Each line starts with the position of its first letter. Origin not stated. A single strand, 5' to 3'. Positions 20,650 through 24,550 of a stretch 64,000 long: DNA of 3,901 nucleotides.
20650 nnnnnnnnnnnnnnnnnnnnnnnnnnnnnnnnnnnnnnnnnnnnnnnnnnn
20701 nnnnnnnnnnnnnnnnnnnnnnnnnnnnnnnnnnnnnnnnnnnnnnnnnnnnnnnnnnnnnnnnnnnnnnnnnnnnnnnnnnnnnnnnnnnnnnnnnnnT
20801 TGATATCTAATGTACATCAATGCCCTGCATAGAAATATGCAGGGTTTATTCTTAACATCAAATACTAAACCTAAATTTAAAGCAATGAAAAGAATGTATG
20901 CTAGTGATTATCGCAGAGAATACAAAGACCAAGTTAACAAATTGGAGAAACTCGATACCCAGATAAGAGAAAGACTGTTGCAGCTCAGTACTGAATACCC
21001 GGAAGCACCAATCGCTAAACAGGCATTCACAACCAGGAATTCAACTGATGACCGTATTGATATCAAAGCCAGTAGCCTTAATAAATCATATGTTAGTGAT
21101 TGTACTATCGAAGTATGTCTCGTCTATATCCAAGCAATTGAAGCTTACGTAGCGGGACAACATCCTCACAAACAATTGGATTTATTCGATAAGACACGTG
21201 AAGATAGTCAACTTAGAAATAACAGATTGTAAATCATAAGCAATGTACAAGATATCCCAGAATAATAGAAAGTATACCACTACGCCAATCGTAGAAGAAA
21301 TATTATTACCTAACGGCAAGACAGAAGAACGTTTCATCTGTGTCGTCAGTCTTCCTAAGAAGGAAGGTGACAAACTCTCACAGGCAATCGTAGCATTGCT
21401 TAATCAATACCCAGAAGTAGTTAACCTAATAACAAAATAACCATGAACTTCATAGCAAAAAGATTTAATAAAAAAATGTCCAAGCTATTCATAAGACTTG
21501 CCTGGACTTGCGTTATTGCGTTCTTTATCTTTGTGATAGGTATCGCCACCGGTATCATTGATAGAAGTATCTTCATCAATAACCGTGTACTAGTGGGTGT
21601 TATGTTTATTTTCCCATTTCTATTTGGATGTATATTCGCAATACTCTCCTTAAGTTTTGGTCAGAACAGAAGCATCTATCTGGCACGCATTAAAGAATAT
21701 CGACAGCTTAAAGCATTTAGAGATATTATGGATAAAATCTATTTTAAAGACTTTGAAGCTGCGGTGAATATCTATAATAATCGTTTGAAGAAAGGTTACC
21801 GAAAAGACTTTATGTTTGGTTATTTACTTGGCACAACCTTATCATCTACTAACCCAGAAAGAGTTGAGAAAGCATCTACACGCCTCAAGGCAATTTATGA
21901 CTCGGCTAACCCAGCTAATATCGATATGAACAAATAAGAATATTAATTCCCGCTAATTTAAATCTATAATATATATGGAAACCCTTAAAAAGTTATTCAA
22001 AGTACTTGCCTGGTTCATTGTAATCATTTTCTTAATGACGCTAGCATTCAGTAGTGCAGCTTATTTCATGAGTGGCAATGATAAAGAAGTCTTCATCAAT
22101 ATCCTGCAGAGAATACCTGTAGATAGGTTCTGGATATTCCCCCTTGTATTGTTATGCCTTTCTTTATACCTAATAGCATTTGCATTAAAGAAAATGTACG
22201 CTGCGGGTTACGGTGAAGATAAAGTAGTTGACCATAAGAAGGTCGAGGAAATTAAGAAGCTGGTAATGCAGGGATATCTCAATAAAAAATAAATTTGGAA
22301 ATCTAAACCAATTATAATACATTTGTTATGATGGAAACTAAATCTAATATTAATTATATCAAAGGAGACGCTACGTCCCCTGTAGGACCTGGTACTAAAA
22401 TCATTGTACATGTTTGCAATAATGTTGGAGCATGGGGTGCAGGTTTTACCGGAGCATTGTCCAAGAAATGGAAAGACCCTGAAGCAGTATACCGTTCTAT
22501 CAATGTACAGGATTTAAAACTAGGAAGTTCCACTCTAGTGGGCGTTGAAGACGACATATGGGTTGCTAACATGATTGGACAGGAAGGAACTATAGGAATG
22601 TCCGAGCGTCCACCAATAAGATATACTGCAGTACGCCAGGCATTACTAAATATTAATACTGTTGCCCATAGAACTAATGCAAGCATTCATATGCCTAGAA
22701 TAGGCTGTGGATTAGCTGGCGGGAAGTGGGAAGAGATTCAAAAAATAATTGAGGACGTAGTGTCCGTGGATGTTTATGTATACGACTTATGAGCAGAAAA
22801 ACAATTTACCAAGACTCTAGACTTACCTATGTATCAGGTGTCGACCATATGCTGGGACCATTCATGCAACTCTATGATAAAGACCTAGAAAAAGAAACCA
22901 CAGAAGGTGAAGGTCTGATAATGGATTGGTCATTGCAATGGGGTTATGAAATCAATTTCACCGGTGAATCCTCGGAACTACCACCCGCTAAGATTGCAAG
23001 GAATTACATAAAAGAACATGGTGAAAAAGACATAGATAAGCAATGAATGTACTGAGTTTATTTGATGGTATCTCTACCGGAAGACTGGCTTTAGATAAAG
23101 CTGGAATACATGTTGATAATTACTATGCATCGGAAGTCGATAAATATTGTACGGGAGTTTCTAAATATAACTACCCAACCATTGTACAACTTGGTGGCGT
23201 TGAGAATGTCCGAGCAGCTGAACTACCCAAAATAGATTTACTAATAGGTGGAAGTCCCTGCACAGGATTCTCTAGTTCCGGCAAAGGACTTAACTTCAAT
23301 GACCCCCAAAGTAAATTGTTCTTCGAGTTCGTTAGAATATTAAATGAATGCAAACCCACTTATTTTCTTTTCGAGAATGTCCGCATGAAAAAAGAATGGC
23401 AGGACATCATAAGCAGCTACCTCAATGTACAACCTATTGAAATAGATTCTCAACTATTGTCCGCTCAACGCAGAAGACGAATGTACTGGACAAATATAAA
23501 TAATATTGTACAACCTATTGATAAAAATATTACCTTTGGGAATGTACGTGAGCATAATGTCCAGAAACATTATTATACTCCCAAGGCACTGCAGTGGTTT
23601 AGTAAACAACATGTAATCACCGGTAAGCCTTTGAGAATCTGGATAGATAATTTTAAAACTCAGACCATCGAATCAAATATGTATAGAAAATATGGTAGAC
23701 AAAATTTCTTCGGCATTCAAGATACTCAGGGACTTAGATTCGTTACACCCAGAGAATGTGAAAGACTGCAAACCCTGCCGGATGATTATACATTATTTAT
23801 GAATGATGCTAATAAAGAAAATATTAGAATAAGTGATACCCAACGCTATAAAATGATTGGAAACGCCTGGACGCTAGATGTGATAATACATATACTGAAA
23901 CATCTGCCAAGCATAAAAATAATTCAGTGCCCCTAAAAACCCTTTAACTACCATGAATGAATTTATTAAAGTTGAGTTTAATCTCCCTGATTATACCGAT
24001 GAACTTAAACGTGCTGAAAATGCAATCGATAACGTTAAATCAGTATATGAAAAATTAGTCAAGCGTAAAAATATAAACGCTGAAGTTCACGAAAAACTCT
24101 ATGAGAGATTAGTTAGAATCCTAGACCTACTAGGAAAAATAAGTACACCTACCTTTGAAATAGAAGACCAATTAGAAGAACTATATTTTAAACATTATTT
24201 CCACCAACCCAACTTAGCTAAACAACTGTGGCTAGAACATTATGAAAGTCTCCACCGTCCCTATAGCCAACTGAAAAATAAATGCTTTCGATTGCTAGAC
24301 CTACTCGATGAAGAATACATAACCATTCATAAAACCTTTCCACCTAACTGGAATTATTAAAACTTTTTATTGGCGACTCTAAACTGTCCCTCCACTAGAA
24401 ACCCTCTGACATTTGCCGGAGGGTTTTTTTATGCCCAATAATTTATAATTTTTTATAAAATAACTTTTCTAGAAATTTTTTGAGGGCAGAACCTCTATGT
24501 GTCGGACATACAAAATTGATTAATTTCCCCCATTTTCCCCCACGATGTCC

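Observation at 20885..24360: Promoter-less operon combining two small membrane proteins, a macrodomain and an orphan C5-MTase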

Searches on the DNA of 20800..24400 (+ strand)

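Call 4: search_dna_similar(query=window:20800-24400:+, collection=phages, mode=near, max_rows=25)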
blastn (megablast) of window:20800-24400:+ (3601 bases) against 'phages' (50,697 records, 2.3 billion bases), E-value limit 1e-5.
No match.

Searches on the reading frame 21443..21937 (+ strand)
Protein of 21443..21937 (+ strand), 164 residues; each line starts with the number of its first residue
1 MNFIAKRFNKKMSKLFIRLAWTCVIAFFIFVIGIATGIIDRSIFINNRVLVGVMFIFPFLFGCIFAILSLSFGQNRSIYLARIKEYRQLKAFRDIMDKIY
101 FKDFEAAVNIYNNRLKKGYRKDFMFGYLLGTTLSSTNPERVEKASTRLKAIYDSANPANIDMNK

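Call 5: search_protein_families(library=pfam, proteins=[window:21443-21937:+], max_evalue=0.1)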
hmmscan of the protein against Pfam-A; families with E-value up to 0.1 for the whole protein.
window:21443-21937:+ (164 aa): 0 families

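Call 6: search_protein_families(library=phrogs, proteins=[window:21443-21937:+], max_evalue=0.01)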
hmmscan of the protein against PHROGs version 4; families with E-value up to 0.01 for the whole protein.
window:21443-21937:+ (164 aa): 0 families

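Call 47: search_protein_families(library=ncbifam, proteins=[window:21443-21937:+], max_evalue=0.01)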
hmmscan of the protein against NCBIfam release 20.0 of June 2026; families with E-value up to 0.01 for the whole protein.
window:21443-21937:+ (164 aa): 0 families

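Call 48: search_protein_families(library=padloc, proteins=[window:21443-21937:+], max_evalue=0.01)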
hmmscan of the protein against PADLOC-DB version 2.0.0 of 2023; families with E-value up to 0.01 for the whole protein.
window:21443-21937:+ (164 aa): 0 families

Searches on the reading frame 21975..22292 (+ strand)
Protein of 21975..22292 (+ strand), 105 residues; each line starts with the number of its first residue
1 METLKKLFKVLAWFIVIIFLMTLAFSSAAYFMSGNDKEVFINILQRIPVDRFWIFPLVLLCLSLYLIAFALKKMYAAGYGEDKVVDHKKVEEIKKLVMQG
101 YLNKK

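Call 5: search_protein_families(library=pfam, proteins=[window:21975-22292:+], max_evalue=0.1)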
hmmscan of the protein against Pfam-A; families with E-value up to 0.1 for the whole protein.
window:21975-22292:+ (105 aa): 3 families
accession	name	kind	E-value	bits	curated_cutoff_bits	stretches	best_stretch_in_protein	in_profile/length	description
PF17431.7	YpmT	-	0.018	15.5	25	0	13-43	7-39/60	Uncharacterized YmpT-like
PF08016.18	PKD_channel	-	0.047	13.5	22.4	1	2-45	126-169/225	Polycystin cation channel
PF23906.1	DUF7248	-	0.076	13.5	27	1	6-29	8-31/58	Family of unknown function (DUF7248)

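Call 6: search_protein_families(library=phrogs, proteins=[window:21975-22292:+], max_evalue=0.01)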
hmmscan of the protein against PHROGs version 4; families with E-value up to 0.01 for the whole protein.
window:21975-22292:+ (105 aa): 0 families

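Call 47: search_protein_families(library=ncbifam, proteins=[window:21975-22292:+], max_evalue=0.01)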
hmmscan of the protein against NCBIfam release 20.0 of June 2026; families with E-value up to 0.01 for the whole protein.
window:21975-22292:+ (105 aa): 0 families

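Call 48: search_protein_families(library=padloc, proteins=[window:21975-22292:+], max_evalue=0.01)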
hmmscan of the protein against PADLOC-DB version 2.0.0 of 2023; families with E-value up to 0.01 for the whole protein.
window:21975-22292:+ (105 aa): 0 families
